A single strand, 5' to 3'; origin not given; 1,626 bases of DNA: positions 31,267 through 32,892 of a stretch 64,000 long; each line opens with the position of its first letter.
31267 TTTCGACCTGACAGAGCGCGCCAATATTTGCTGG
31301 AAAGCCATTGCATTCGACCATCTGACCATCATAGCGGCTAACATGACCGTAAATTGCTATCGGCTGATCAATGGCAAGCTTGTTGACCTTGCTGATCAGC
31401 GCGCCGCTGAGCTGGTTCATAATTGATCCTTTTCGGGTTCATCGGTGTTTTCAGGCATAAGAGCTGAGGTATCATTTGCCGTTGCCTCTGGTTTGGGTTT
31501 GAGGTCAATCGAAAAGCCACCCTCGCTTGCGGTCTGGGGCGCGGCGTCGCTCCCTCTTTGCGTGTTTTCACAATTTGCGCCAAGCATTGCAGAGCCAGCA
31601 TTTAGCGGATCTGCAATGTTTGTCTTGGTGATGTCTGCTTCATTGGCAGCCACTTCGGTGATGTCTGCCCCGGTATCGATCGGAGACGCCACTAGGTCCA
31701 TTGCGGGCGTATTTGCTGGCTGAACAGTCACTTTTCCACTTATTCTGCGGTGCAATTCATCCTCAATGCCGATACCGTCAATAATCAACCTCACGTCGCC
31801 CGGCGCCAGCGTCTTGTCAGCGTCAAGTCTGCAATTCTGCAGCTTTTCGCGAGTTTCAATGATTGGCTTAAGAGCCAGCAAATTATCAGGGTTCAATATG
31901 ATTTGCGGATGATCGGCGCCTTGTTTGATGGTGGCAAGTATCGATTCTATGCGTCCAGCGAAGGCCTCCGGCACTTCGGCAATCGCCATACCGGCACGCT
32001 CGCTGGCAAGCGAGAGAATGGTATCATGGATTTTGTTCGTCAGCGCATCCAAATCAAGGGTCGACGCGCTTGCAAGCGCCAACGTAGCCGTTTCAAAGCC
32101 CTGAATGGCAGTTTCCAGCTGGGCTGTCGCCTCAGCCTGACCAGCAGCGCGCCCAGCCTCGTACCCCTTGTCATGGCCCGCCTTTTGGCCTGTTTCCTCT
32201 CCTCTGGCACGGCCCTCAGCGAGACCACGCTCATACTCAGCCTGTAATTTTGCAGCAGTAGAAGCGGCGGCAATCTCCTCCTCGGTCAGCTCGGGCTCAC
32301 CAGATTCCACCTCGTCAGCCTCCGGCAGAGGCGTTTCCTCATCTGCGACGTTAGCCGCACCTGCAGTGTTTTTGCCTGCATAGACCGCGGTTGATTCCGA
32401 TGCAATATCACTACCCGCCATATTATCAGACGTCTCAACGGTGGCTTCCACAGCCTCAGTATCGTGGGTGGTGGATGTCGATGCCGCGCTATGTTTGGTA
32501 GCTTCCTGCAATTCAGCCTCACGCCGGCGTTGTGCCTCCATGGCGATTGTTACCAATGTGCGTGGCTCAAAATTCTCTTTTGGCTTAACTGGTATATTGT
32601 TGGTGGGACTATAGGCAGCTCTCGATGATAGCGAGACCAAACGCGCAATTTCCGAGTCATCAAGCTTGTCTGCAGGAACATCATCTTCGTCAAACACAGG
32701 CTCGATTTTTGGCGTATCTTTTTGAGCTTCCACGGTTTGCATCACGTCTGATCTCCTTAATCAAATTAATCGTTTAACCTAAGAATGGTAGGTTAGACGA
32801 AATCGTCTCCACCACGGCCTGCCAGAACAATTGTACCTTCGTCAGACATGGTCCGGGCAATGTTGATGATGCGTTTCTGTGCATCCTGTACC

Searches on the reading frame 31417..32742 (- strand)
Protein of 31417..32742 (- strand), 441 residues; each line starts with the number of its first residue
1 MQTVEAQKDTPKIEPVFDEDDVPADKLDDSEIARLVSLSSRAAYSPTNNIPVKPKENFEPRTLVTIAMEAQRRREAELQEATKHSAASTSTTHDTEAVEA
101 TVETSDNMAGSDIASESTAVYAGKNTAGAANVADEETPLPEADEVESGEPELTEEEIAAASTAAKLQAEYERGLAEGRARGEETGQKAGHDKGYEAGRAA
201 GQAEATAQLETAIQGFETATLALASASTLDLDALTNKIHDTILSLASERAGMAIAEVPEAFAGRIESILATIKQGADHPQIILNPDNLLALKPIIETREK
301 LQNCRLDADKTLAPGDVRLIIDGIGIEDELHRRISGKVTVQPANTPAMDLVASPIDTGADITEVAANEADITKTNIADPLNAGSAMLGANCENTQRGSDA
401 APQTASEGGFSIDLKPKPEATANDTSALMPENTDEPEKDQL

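Call 20: search_protein_families(library=pfam, proteins=[window:31417-32742:-], max_evalue=0.00001)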
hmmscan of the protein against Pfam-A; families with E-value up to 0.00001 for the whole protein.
window:31417-32742:- (441 aa): 1 family
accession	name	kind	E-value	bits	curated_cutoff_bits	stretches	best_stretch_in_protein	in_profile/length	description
PF02108.21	FliH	-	1.2e-08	35.4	24.1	1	210-324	8-115/128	Flagellar assembly protein FliH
